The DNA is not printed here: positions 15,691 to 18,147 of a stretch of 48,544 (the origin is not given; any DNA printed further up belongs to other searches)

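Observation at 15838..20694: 1618-aa single polypeptide combining HD, HEAT-like, NadD/PPAT-like adenylyltransferase, GNAT-like and type-I PRT modules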

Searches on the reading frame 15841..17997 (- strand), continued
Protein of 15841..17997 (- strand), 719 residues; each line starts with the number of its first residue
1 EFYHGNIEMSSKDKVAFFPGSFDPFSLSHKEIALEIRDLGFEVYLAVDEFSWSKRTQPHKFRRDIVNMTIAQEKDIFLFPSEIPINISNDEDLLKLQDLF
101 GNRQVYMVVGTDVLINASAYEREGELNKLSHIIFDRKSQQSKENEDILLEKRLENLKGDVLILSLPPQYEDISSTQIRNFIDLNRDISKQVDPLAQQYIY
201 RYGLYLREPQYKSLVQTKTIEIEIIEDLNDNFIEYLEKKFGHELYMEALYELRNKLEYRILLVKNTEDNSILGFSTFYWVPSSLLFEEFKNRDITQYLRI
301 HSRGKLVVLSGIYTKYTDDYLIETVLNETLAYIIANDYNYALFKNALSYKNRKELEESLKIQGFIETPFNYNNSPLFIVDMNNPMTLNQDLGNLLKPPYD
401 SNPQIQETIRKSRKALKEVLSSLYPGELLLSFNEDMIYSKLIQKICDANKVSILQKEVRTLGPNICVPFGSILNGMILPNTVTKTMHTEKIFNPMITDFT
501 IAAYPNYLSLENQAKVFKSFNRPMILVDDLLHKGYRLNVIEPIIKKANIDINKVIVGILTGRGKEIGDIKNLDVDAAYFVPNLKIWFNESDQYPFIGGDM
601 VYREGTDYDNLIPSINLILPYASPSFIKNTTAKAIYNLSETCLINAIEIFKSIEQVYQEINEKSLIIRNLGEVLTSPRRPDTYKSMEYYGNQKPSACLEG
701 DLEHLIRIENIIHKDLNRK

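Call 50: search_protein_families(library=pfam, proteins=[L031:3955-7161:+, L031:2831-3907:+, L031:1892-2797:+, L031:1186-1902:+, L031:253-1176:+, L037:6400-7359:+, L037:5316-6149:+, L037:4410-5315:+, L037:3322-4197:+, L037:2378-3307:+], max_evalue=0.001)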
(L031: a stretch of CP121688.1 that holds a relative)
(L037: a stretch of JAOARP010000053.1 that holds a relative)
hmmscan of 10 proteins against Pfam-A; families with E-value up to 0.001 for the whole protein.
L031:3955-7161:+ (1068 aa): 10 families
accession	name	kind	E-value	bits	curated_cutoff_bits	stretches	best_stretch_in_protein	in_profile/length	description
PF02786.22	CPSase_L_D2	-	2.9e-122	406.4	19.8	2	128-333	1-210/211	Carbamoyl-phosphate synthase L chain, ATP binding domain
PF25596.1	CPSase_L_D1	-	2.5e-99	327.8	27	2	7-124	2-117/118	Carbamoyl phosphate synthase preATP-grasp domain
PF02787.25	CPSase_L_D3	-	1.8e-24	86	26.6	1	423-501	2-79/80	Carbamoyl-phosphate synthetase large chain, oligomerisation domain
PF02142.27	MGS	-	1.9e-21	76.4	24.1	1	954-1040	2-94/94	MGS-like domain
PF07478.18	Dala_Dala_lig_C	-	5.2e-18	65.7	24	2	698-838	30-174/204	D-ala D-ala ligase C-terminus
PF15632.11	ATPgrasp_Ter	-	1.5e-15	57.6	29.1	1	743-866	3-111/131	ATP-grasp in the biosynthetic pathway with Ter operon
PF02655.19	ATP-grasp_3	-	5.8e-14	52.9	23.2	1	672-839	6-156/160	ATP-grasp domain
PF02222.28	ATP-grasp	-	6.5e-12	45.9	27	1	136-304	3-164/179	ATP-grasp domain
PF01071.24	GARS_A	-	3.8e-08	33.8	27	0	675-775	8-113/194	Phosphoribosylglycinamide synthetase, ATP-grasp (A) domain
PF13535.11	ATP-grasp_4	-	2e-06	28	27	0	741-840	51-152/160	ATP-grasp domain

L031:2831-3907:+ (358 aa): 3 families
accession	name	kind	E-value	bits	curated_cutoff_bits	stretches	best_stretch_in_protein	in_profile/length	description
PF00117.34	GATase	-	5.4e-57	193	22.8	1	182-355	2-189/190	Glutamine amidotransferase class-I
PF00988.28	CPSase_sm_chain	-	1.5e-55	186.8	27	1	14-139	1-126/126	Carbamoyl-phosphate synthase small chain, CPSase domain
PF07722.19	Peptidase_C26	-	2.4e-09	37.7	20.5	1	245-338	103-219/219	Peptidase C26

L031:1892-2797:+ (301 aa): 4 families
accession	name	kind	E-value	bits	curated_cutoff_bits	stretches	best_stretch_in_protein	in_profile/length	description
PF01180.27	DHO_dh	-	3.3e-72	243.6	27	1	6-286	3-291/291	Dihydroorotate dehydrogenase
PF01207.24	Dus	-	2.2e-11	43.9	20.4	1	97-273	56-222/311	Dihydrouridine synthase (Dus)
PF03060.21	NMO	-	1.5e-05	25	28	1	225-267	182-224/331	Nitronate monooxygenase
PF00977.27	His_biosynth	-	1.7e-05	24.8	23.6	1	221-279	58-116/228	Histidine biosynthesis protein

L031:1186-1902:+ (238 aa): 1 family
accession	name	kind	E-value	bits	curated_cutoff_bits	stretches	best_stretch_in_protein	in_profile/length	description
PF10418.14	DHODB_Fe-S_bind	-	3.1e-16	59.3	23.9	1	199-235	1-40/41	Iron-sulfur cluster binding domain of dihydroorotate dehydrogenase B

L031:253-1176:+ (307 aa): 2 families
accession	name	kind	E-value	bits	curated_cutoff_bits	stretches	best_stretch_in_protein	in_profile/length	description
PF02729.26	OTCace_N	-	2.2e-47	161.3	29.9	1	5-144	1-147/148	Aspartate/ornithine carbamoyltransferase, carbamoyl-P binding domain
PF00185.30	OTCace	-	3e-29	102.5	29.4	1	152-298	2-155/157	Aspartate/ornithine carbamoyltransferase, Asp/Orn binding domain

L037:6400-7359:+ (319 aa): 5 families
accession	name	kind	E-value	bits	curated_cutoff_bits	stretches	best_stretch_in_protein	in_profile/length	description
PF01636.29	APH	-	7.9e-18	65.5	23.2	1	30-246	8-214/239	Phosphotransferase enzyme family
PF01633.27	Choline_kinase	-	1.6e-08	34.7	29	1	37-238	14-200/300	Choline/ethanolamine kinase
PF03881.20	Fructosamin_kin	-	1.1e-05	25.2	22.4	1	37-283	34-264/288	Fructosamine kinase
PF02958.26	EcKL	-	6.5e-05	22.8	22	1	76-244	79-263/294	Ecdysteroid kinase-like family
PF06293.20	Kdo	-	0.00014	21.8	21.3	0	52-130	52-138/207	Lipopolysaccharide kinase (Kdo/WaaP) family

L037:5316-6149:+ (277 aa): 2 families
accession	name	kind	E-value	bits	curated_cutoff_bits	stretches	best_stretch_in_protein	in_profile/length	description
PF02548.21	Pantoate_transf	-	7.6e-120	399.6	28.7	1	4-262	1-259/259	Ketopantoate hydroxymethyltransferase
PF13714.12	PEP_mutase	-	0.00017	21.7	31.5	1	11-109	2-98/240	Phosphoenolpyruvate phosphomutase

L037:4410-5315:+ (301 aa): 7 families
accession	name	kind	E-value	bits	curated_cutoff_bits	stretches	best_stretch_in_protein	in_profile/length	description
PF10728.14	DUF2520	-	3.8e-37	127.2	25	1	150-276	2-124/125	Domain of unknown function (DUF2520)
PF10727.15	Rossmann-like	-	5.4e-16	59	23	1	15-132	14-131/131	Rossmann-like domain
PF03807.23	F420_oxidored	-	1.2e-08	35.9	21.6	1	17-107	1-90/94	NADP oxidoreductase coenzyme F420-dependent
PF03446.21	NAD_binding_2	-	2.9e-07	31.1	21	1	17-121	1-108/161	NAD binding domain of 6-phosphogluconate dehydrogenase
PF07991.19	KARI_N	-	1.4e-06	28.4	20.6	1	16-110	5-96/165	Acetohydroxy acid isomeroreductase, NADPH-binding domain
PF01408.29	GFO_IDH_MocA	-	2e-06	28.9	24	1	16-96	1-85/120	Oxidoreductase family, NAD-binding Rossmann fold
PF02826.25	2-Hacid_dh_C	-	0.00016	21.6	25.1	1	15-86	36-104/178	D-isomer specific 2-hydroxyacid dehydrogenase, NAD binding domain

L037:3322-4197:+ (291 aa): 2 families
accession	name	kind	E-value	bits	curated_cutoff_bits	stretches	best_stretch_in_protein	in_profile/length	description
PF08543.17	Phos_pyr_kin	-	6.8e-25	88.3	27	1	30-260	16-237/246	Phosphomethylpyrimidine kinase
PF00294.29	PfkB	-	3.1e-06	27.2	25.8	1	127-245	172-280/302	pfkB family carbohydrate kinase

L037:2378-3307:+ (309 aa): 1 family
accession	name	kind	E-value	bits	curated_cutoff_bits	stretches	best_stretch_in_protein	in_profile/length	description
PF04055.27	Radical_SAM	-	2.9e-20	73.6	29.5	1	29-189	6-164/166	Radical SAM superfamily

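Call 51: find_homologous_proteins(query=L071:7223-12142:+)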
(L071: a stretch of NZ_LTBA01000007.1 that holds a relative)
Query L071:7223-12142:+ (1639 aa): 2545 proteins with E <= 0.001 among 8000 candidates; the best 120 are listed.
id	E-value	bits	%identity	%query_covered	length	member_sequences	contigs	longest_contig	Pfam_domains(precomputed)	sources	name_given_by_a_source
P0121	0.0e+0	3648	100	99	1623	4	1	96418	PF01467.33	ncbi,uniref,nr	ncbi:nicotinate-nucleotide adenylyltransferase [Clostridium tepidiprofundi DSM 19306]|uniref:nicotin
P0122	0.0e+0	2176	59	98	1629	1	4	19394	PF01467.33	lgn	-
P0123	0.0e+0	2156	59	97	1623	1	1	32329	PF01467.33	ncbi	-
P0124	0.0e+0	2156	60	98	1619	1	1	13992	-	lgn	-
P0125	0.0e+0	2153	59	98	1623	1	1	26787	PF01467.33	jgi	jgi:nicotinic acid mononucleotide adenylyltransferase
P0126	0.0e+0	2151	59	98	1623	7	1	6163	PF01467.33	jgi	jgi:nicotinic acid mononucleotide adenylyltransferase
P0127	0.0e+0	2151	59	99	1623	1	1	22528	PF01467.33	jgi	jgi:nicotinic acid mononucleotide adenylyltransferase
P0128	0.0e+0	2151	59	98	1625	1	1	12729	PF01467.33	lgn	-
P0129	0.0e+0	2144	58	99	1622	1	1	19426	PF02985.29,PF01467.33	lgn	-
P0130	0.0e+0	2143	59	98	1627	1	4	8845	PF01467.33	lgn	-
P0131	0.0e+0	2142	59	98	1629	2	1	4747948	-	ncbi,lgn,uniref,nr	ncbi:cytidyltransferase [Clostridium swellfunianum]|uniref:cytidyltransferase n=1 Tax=Clostridium sw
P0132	0.0e+0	2141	59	98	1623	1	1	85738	-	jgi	jgi:nicotinic acid mononucleotide adenylyltransferase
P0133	0.0e+0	2133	59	98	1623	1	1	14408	PF01467.33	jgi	jgi:nicotinic acid mononucleotide adenylyltransferase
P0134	0.0e+0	2125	59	98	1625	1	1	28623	PF01467.33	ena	-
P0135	0.0e+0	2124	58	99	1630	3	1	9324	PF01467.33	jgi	jgi:nicotinic acid mononucleotide adenylyltransferase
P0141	0.0e+0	2114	60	99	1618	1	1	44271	-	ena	-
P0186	0.0e+0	2041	58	98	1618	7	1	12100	-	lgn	-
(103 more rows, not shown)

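Call 70: search_solved_structures(query=A1, max_evalue=0.02, show_alignments=4)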
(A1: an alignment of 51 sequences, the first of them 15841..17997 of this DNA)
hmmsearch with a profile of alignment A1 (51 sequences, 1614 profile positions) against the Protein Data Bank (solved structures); distinct sequences matched with E-value up to 0.02: 6.
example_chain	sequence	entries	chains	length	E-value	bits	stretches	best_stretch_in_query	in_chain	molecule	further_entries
8aih_A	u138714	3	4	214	0.0018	19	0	909-1016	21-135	Probable nicotinate-nucleotide adenylyltransferase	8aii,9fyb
3h05_A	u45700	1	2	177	0.0065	17.1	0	913-1026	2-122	uncharacterized protein VPA0413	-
6kg3_A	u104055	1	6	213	0.01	16.4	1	916-1106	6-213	Probable nicotinate-nucleotide adenylyltransferase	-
6kh2_A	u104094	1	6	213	0.016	15.8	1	916-1106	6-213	Probable nicotinate-nucleotide adenylyltransferase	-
3f3m_A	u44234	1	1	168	0.02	15.5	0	913-973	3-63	Phosphopantetheine adenylyltransferase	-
4nah_A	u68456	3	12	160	0.02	15.5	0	913-973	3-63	Phosphopantetheine adenylyltransferase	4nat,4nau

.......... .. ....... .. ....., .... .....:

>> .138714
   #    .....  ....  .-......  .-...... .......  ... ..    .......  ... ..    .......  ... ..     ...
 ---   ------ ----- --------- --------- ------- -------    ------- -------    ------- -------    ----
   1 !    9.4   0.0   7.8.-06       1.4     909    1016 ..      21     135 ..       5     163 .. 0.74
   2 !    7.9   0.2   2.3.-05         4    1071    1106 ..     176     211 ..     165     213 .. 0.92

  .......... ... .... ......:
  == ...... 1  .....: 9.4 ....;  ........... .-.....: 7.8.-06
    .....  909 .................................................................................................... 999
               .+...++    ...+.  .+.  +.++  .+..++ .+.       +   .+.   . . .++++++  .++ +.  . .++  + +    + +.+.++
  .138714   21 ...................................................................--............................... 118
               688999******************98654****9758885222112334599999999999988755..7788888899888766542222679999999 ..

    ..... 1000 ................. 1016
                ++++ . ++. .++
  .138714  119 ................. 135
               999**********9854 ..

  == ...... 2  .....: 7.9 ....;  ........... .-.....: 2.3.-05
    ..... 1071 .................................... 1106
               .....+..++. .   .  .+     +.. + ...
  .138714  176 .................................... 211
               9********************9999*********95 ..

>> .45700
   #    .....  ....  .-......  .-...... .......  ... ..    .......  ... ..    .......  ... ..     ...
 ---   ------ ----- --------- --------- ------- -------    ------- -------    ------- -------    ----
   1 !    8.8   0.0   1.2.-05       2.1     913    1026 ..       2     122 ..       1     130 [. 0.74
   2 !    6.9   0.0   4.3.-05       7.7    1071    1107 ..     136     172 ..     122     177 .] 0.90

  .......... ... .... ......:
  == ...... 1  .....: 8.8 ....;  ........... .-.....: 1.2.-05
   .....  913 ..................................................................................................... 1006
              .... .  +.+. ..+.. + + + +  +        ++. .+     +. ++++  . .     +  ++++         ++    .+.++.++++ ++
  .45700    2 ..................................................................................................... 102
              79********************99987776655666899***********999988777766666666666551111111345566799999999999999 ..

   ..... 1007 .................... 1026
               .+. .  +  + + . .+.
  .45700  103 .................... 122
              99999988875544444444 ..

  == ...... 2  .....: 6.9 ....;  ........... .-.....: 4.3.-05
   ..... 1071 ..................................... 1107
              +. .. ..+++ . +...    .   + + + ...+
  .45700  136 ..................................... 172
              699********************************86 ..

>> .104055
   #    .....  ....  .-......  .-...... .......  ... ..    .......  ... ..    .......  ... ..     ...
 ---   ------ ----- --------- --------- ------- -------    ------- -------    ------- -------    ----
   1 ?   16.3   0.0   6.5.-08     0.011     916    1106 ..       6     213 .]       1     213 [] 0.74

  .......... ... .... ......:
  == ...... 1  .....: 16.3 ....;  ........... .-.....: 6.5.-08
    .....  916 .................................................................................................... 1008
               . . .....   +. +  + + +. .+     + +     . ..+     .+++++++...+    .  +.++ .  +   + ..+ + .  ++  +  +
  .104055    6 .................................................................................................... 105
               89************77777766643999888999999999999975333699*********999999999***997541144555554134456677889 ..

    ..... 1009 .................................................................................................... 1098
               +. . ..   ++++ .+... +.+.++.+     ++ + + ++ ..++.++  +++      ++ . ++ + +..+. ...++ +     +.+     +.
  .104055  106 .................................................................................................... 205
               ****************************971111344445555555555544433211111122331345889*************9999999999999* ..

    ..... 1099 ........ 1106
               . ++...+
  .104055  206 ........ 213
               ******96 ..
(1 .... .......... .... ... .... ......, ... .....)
